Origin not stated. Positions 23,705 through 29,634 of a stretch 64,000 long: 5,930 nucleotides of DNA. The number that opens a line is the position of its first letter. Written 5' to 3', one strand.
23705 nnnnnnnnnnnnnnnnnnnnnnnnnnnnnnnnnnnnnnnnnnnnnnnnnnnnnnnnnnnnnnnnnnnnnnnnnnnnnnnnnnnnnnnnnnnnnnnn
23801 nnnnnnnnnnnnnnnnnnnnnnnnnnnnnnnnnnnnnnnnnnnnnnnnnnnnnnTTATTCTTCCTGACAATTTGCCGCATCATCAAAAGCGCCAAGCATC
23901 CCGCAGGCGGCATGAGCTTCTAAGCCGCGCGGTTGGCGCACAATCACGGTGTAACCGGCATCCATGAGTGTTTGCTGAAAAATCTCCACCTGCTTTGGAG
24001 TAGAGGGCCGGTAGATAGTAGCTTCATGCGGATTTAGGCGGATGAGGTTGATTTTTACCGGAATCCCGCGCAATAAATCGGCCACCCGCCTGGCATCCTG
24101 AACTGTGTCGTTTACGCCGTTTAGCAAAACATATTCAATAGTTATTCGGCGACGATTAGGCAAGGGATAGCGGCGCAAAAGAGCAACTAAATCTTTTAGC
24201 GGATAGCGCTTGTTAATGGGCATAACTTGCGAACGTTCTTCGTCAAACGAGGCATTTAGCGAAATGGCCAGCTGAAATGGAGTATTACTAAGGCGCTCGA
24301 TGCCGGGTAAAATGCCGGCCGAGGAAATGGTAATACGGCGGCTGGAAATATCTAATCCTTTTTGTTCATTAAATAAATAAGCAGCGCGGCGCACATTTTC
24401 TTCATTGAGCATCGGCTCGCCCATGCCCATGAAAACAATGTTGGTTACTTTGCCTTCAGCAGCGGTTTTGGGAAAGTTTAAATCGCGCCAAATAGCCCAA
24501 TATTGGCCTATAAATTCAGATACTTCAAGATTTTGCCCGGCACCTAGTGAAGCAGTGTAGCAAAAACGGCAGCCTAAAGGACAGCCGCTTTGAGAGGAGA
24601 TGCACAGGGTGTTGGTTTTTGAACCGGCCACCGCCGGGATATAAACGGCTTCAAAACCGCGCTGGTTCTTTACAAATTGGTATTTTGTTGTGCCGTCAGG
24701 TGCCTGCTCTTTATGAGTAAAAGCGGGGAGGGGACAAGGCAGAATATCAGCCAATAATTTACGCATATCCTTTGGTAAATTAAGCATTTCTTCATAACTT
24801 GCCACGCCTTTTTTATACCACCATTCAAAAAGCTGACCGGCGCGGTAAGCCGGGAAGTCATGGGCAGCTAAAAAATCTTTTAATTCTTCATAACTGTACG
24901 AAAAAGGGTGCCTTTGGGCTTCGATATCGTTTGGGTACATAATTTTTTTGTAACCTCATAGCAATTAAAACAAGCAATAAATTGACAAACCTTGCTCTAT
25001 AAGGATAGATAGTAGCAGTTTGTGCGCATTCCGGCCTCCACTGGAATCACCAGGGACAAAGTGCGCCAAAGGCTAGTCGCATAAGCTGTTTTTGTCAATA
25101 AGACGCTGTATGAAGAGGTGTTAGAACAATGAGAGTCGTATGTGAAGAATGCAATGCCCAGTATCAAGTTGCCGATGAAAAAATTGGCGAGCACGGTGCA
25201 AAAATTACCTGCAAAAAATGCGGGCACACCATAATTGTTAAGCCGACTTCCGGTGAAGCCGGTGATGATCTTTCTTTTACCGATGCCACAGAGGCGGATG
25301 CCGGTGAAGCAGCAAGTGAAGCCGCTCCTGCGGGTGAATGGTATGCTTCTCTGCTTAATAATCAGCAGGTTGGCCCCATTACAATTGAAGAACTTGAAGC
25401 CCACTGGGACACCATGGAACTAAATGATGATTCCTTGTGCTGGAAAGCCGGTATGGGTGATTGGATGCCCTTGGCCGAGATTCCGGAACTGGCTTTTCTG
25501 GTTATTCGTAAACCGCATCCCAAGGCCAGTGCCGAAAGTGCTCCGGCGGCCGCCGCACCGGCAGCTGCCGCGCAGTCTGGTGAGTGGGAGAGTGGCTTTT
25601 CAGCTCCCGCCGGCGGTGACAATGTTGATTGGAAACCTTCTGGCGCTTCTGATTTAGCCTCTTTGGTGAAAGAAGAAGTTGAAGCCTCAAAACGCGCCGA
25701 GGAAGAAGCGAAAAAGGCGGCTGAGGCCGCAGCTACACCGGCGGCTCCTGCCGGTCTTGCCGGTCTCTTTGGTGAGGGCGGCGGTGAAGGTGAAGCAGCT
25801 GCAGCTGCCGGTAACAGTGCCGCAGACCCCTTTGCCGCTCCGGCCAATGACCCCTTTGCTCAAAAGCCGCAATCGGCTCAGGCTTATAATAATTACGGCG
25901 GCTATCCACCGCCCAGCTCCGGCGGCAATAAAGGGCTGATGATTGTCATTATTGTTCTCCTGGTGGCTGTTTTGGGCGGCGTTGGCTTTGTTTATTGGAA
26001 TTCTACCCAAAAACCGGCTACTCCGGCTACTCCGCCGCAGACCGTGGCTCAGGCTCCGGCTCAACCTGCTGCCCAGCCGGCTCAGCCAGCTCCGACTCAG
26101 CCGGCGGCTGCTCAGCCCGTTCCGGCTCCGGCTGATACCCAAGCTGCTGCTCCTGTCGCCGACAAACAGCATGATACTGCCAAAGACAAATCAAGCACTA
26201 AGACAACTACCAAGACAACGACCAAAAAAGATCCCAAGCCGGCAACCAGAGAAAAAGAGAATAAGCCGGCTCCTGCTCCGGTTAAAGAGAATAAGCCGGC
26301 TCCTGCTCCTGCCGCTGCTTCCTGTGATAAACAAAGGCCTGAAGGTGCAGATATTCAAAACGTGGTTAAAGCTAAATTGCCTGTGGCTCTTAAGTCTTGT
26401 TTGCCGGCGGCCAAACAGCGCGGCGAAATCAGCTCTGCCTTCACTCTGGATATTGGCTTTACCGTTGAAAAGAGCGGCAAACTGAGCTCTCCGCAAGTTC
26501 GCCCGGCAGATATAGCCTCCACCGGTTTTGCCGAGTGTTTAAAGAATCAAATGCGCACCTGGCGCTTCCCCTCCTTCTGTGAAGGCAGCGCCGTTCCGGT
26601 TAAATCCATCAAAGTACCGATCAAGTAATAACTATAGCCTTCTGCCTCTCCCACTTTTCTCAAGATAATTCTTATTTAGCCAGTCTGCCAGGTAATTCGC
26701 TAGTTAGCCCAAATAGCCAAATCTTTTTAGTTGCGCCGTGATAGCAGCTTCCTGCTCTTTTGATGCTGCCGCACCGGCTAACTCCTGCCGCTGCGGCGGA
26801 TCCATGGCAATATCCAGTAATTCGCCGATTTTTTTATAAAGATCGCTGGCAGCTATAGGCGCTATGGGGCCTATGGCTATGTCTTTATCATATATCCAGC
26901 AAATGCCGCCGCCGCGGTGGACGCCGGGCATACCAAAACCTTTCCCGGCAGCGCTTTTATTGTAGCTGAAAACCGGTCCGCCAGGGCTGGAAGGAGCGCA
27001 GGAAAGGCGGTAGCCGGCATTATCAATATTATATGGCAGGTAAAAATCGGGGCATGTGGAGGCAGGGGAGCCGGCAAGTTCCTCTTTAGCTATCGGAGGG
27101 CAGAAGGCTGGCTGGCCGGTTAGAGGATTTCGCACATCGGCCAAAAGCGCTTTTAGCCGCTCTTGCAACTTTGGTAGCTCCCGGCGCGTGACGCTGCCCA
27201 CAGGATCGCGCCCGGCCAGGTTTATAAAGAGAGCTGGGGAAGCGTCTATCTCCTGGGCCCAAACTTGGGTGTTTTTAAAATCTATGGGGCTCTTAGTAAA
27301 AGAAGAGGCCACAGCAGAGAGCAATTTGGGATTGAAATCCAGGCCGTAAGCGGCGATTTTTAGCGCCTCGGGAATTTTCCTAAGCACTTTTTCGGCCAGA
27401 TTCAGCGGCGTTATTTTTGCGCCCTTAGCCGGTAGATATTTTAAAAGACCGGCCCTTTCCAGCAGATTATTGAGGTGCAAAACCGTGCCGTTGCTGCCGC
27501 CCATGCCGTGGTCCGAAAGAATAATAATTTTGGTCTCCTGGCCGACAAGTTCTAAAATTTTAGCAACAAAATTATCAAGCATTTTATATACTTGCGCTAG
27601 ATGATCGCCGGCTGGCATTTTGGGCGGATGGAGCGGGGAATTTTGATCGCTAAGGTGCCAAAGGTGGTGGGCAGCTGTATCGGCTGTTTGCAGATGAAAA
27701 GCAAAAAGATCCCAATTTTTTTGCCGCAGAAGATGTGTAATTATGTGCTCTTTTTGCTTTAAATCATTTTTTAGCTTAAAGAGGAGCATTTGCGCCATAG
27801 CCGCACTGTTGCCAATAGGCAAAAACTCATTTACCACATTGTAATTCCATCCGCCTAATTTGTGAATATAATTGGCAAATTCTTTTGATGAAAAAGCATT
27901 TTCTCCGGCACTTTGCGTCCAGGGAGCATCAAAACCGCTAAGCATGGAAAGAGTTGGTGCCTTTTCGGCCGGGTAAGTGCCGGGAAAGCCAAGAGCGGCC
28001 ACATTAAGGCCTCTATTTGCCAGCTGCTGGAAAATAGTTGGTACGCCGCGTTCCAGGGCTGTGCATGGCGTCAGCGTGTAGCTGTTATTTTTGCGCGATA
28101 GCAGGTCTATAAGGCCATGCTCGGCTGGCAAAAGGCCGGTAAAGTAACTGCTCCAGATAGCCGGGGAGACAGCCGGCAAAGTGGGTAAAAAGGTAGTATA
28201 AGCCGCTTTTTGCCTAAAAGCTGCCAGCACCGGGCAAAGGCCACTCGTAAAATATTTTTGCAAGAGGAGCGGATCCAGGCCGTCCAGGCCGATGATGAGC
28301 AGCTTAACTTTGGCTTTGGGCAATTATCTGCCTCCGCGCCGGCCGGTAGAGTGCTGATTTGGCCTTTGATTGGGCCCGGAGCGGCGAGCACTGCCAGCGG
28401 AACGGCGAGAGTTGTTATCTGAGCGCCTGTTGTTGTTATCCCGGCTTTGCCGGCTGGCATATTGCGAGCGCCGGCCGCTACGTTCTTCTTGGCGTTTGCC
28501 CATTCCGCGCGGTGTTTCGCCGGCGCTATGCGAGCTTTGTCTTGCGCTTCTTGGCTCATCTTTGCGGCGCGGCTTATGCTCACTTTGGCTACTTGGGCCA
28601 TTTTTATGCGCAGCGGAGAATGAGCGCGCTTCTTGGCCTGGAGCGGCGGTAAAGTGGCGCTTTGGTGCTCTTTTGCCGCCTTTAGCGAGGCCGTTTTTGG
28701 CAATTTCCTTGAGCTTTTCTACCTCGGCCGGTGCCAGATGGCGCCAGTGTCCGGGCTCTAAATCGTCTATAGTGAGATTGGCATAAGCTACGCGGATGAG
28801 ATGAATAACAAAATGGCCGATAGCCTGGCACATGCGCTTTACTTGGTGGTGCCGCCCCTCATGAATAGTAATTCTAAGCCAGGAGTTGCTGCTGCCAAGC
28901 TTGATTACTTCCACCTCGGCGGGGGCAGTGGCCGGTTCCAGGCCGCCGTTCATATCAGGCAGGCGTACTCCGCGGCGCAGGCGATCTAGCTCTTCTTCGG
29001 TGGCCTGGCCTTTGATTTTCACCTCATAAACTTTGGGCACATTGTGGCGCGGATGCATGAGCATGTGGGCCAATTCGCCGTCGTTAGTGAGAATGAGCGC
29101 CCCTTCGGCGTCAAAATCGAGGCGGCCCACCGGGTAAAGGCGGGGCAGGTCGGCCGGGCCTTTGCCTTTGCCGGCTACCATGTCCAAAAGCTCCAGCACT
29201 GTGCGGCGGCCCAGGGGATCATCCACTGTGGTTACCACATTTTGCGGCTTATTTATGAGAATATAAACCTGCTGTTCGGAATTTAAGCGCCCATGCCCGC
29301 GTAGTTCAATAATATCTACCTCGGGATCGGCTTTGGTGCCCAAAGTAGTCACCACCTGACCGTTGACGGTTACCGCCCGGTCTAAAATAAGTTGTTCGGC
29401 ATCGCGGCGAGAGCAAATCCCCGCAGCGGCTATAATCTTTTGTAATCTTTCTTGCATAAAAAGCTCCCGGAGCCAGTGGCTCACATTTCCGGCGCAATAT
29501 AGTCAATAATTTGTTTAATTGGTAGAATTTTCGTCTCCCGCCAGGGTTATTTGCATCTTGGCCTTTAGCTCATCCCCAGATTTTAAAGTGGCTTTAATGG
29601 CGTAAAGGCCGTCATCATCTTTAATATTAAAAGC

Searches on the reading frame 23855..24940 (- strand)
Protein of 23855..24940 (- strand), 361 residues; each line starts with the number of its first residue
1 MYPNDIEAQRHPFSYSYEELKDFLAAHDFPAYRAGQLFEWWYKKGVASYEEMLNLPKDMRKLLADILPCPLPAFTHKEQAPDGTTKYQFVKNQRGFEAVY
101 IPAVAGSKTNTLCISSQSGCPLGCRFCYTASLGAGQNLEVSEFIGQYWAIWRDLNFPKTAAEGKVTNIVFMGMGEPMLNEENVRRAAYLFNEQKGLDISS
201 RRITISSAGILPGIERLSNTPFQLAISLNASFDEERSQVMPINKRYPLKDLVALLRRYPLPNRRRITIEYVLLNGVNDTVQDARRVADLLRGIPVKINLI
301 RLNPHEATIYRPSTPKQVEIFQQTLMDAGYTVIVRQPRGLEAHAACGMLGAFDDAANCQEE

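Call 20: search_protein_families(library=pfam, proteins=[window:23855-24940:-], max_evalue=0.00001)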
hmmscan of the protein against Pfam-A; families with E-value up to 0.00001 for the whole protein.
window:23855-24940:- (361 aa): 2 families
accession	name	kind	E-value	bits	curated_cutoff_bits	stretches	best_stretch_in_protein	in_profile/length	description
PF04055.27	Radical_SAM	-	3e-13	50.7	29.5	1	115-279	2-157/166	Radical SAM superfamily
PF21016.3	RlmN_N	-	8.2e-11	41.9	24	1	15-66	6-57/60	Ribosomal RNA large subunit methyltransferase N-terminal domain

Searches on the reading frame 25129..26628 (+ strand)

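Call 20: search_protein_families(library=pfam, proteins=[window:25129-26628:+], max_evalue=0.00001)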
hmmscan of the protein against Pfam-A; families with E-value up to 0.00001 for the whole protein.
window:25129-26628:+ (499 aa): 3 families
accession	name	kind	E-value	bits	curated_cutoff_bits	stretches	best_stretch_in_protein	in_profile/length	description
PF14237.11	GYF_2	-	4.3e-17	62.1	25.8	1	71-121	1-50/50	GYF domain 2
PF13717.11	Zn_ribbon_4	-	9.2e-14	51.5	30.3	1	1-35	1-35/36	zinc-ribbon domain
PF13719.11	Zn_ribbon_5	-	1.8e-06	28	29.3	1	1-33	1-33/37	zinc-ribbon domain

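Call 73: search_protein_families(library=ncbifam, proteins=[window:25129-26628:+], max_evalue=0.001)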
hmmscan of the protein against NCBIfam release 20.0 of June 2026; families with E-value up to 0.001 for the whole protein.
window:25129-26628:+ (499 aa): 3 families
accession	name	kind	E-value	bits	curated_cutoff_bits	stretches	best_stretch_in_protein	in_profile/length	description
NF033761.1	gliding_GltJ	equivalog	4.2e-62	211.2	450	3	54-396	131-491/671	adventurous gliding motility protein GltJ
TIGR02098.1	MJ0042_CXXC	domain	3.9e-10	39.3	20.9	1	1-36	1-36/38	MJ0042-type zinc finger domain-containing protein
NF033768.1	myxo_SS_tail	domain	2e-09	37.5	40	1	407-491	4-85/92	AgmX/PglI C-terminal domain-containing protein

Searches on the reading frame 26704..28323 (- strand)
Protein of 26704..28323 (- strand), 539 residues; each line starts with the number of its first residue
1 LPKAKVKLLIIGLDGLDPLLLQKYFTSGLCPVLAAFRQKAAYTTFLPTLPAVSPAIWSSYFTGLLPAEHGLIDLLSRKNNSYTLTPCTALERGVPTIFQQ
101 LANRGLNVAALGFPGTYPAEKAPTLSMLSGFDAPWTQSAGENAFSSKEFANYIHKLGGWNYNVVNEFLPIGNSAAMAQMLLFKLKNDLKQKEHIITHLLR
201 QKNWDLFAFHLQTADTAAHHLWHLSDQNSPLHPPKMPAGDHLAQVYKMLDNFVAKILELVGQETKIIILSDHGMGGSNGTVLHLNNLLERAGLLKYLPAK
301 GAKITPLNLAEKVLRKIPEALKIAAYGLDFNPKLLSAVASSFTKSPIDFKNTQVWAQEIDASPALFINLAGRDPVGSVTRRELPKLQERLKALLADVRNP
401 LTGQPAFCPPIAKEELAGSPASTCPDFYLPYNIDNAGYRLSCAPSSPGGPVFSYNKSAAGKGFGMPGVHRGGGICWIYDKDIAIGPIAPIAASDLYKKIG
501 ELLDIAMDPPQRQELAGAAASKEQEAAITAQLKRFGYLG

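Call 20: search_protein_families(library=pfam, proteins=[window:26704-28323:-], max_evalue=0.00001)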
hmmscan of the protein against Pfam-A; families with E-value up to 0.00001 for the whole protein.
window:26704-28323:- (539 aa): 1 family
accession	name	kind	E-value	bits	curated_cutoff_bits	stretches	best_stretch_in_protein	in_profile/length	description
PF01663.27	Phosphodiest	-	6.9e-31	108.5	23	1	8-404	1-288/342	Type I phosphodiesterase / nucleotide pyrophosphatase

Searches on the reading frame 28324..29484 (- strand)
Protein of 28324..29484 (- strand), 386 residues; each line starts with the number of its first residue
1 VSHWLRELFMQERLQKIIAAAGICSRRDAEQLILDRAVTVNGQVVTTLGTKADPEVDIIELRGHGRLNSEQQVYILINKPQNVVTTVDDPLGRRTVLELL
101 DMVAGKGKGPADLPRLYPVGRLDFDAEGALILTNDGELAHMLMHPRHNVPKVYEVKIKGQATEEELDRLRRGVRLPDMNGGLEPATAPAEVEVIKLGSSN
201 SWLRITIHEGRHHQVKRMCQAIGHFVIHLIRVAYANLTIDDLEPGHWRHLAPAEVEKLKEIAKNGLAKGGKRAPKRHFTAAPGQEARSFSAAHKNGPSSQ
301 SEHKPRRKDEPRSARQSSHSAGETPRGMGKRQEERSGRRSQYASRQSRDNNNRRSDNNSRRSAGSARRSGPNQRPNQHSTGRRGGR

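Call 20: search_protein_families(library=pfam, proteins=[window:28324-29484:-], max_evalue=0.00001)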
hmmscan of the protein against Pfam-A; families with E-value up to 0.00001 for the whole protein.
window:28324-29484:- (386 aa): 2 families
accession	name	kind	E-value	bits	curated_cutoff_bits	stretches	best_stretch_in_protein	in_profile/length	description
PF00849.27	PseudoU_synth_2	-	9.3e-23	81.6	26.8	1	74-221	2-152/152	RNA pseudouridylate synthase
PF01479.30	S4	-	9e-12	45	22.8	1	12-55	1-45/48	S4 domain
